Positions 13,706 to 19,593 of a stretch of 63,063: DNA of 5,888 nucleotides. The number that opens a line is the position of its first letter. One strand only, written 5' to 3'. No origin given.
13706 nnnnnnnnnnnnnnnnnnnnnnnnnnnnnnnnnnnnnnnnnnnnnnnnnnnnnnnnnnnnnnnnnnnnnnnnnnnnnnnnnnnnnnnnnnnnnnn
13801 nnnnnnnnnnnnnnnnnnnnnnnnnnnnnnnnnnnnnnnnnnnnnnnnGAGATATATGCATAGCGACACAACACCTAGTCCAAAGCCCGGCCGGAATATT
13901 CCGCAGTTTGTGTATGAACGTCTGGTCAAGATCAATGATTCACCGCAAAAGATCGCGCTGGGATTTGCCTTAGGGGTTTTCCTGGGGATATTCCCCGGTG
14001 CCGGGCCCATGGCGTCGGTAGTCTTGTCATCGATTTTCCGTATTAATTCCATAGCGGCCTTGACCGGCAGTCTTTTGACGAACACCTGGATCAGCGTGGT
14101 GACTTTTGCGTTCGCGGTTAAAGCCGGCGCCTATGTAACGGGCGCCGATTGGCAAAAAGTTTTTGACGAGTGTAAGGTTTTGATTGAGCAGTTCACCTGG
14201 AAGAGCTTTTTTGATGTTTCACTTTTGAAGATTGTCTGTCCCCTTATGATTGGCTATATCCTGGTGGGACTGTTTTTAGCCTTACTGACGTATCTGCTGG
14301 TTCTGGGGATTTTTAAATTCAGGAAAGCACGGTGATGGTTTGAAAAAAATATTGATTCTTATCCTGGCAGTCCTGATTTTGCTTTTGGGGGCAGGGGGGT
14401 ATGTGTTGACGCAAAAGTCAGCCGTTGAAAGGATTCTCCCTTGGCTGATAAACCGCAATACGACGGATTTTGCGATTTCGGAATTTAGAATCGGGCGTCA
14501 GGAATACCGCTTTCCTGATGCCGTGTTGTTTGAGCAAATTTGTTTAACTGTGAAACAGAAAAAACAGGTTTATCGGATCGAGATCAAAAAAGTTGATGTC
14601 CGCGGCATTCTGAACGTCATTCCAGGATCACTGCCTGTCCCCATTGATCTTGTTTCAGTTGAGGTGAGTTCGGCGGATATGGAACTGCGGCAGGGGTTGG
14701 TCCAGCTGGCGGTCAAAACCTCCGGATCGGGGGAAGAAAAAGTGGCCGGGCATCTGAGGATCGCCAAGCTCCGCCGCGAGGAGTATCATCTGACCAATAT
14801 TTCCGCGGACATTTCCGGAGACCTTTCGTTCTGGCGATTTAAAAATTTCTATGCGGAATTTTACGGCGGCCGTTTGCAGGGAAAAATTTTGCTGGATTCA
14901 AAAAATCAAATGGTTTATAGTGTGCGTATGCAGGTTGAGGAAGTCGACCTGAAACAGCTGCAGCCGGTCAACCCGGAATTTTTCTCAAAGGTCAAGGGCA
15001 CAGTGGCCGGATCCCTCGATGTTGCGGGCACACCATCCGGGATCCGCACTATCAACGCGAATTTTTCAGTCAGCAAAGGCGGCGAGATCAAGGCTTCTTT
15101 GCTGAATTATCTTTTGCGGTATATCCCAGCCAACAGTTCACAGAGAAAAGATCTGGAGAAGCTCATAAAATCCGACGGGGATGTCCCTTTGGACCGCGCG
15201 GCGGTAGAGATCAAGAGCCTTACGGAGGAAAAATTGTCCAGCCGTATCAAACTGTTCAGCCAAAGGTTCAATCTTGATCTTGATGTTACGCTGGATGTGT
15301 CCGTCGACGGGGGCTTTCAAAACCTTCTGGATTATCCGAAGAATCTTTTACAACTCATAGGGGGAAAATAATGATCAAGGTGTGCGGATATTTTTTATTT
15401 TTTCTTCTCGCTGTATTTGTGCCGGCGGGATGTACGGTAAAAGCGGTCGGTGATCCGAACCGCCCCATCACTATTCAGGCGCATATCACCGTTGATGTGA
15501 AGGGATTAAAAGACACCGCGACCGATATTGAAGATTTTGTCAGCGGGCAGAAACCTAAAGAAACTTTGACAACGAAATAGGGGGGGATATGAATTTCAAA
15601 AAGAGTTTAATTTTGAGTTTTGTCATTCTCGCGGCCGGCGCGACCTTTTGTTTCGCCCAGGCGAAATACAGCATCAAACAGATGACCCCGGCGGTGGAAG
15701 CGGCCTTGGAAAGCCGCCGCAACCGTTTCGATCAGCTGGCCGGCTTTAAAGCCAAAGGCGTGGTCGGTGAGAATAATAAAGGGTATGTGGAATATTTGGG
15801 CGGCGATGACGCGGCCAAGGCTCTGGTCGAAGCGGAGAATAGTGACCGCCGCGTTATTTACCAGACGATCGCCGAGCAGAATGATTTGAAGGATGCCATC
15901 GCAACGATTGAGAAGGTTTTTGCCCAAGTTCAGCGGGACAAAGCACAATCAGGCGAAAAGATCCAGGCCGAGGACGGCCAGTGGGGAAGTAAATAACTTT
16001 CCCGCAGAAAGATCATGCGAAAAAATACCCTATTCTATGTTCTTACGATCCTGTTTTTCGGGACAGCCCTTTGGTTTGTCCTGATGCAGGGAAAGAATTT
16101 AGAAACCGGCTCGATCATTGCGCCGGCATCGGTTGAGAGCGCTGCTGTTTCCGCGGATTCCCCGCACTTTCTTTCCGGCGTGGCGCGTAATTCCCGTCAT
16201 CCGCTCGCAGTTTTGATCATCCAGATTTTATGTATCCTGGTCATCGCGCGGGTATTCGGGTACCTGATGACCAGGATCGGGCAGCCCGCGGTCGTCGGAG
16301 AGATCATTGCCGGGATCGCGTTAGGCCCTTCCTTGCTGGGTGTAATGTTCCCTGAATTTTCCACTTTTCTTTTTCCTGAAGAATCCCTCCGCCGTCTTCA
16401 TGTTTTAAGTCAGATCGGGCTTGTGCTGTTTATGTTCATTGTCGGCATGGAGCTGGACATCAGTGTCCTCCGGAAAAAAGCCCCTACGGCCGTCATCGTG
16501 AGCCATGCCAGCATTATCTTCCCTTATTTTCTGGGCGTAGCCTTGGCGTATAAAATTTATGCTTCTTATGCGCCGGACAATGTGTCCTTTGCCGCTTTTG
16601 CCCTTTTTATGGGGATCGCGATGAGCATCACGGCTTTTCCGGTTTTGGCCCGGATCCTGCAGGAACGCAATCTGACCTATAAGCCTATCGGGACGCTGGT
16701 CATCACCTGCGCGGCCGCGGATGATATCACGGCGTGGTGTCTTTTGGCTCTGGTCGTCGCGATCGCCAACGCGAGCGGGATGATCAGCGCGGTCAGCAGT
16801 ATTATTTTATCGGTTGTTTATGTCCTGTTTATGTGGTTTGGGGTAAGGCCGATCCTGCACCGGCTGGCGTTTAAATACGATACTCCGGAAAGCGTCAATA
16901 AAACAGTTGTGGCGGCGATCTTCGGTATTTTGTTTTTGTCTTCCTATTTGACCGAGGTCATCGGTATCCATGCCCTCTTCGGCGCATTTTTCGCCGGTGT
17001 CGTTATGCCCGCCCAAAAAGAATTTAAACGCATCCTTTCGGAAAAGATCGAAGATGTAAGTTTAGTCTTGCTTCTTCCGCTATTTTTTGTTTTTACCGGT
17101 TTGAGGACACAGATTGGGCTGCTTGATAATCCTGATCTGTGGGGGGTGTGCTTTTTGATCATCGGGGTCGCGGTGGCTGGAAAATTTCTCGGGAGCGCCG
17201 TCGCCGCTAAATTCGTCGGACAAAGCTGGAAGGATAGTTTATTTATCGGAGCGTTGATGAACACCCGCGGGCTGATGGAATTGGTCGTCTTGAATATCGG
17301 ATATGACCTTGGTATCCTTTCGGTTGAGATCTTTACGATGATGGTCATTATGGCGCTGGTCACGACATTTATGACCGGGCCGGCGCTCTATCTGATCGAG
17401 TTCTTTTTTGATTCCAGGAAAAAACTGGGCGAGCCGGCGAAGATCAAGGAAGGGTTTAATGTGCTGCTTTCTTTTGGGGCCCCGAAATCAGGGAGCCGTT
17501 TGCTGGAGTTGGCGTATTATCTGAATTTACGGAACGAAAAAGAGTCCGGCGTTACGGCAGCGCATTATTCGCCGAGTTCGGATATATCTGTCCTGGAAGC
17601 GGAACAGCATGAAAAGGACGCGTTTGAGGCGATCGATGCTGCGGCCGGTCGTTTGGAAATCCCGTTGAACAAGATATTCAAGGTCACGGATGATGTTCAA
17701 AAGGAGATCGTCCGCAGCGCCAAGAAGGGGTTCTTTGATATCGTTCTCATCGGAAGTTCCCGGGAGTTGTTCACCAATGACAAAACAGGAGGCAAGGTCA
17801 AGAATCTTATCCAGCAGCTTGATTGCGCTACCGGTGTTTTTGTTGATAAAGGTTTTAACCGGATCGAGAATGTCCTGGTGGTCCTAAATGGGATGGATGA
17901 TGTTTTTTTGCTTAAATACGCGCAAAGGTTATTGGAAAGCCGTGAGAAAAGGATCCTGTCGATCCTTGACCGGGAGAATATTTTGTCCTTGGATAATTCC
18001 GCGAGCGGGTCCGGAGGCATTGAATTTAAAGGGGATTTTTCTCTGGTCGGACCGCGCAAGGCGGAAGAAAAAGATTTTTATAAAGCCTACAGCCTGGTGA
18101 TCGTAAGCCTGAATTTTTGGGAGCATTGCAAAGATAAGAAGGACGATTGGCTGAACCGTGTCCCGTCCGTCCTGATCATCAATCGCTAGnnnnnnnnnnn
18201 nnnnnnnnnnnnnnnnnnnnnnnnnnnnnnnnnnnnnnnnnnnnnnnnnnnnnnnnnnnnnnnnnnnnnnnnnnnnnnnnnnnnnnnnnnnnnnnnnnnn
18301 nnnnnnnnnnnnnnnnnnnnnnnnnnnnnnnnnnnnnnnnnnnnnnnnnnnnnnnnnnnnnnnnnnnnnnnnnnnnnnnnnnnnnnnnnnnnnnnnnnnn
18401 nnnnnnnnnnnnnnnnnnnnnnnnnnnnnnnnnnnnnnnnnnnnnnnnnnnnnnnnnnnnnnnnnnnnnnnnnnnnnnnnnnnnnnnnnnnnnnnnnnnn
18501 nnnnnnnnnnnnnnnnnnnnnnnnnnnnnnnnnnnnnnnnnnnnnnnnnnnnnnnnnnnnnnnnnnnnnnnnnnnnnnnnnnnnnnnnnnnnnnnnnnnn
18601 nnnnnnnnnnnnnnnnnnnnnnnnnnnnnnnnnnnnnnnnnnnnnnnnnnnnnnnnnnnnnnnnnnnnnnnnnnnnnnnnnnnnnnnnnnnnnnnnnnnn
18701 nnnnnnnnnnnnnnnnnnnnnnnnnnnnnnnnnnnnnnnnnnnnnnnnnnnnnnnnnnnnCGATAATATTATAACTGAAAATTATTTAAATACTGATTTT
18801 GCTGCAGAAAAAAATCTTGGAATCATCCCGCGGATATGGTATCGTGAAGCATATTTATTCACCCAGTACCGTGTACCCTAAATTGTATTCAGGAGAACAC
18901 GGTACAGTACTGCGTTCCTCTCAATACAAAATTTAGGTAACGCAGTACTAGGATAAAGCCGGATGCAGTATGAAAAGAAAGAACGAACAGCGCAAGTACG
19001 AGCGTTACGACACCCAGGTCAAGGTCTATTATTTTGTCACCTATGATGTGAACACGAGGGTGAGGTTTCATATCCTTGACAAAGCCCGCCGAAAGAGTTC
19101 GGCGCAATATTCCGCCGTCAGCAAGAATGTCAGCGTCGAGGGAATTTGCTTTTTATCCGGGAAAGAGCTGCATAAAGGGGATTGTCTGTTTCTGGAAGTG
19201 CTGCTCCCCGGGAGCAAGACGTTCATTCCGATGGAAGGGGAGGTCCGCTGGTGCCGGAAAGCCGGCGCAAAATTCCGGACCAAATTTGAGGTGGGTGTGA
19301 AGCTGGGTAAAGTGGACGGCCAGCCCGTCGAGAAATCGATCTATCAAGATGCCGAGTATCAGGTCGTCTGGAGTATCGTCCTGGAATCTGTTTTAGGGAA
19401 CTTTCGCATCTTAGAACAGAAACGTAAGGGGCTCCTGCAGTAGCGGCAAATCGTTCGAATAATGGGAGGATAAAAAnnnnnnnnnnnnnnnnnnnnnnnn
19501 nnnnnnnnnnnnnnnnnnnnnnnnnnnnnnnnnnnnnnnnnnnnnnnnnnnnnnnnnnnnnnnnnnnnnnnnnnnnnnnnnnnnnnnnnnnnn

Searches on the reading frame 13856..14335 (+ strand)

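Call 61: search_protein_families(library=pfam, proteins=[window:13856-14335:+], max_evalue=0.00001)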
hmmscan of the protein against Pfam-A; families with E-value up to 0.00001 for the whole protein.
window:13856-14335:+ (159 aa): 1 family
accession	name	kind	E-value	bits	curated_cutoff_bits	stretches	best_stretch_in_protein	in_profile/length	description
PF09835.14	DUF2062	-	4.9e-25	88.7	27.4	1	18-158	6-143/147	Uncharacterized protein conserved in bacteria (DUF2062)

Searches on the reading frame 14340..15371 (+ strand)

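Call 61: search_protein_families(library=pfam, proteins=[window:14340-15371:+], max_evalue=0.00001)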
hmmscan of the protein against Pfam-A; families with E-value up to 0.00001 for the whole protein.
window:14340-15371:+ (343 aa): 1 family
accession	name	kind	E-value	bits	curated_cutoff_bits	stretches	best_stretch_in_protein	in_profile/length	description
PF05170.20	AsmA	-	6.7e-12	45.4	29.8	1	135-231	443-537/607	AsmA family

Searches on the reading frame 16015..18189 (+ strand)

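Call 8: search_protein_families(library=pfam, proteins=[window:16015-18189:+], max_evalue=0.001)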
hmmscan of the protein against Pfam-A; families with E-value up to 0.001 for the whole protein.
window:16015-18189:+ (724 aa): 1 family
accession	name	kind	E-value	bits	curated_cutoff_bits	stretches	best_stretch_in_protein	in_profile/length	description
PF00999.27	Na_H_Exchanger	-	1.8e-65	221.7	26.2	1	76-457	2-368/375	Sodium/hydrogen exchanger, transmembrane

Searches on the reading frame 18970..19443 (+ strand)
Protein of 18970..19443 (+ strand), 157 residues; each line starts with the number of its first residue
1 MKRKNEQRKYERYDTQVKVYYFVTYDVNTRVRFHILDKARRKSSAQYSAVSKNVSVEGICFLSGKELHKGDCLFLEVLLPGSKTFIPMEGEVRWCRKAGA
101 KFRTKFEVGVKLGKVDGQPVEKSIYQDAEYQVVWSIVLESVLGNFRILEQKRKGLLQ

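Call 69: search_protein_families(library=pfam, proteins=[window:18970-19443:+], max_evalue=0.00001)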
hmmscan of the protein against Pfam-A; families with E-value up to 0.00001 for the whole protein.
window:18970-19443:+ (157 aa): 1 family
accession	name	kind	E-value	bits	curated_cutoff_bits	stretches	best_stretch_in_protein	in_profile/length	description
PF07238.19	PilZ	-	3.3e-10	40.6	22.5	1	6-112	1-85/102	PilZ domain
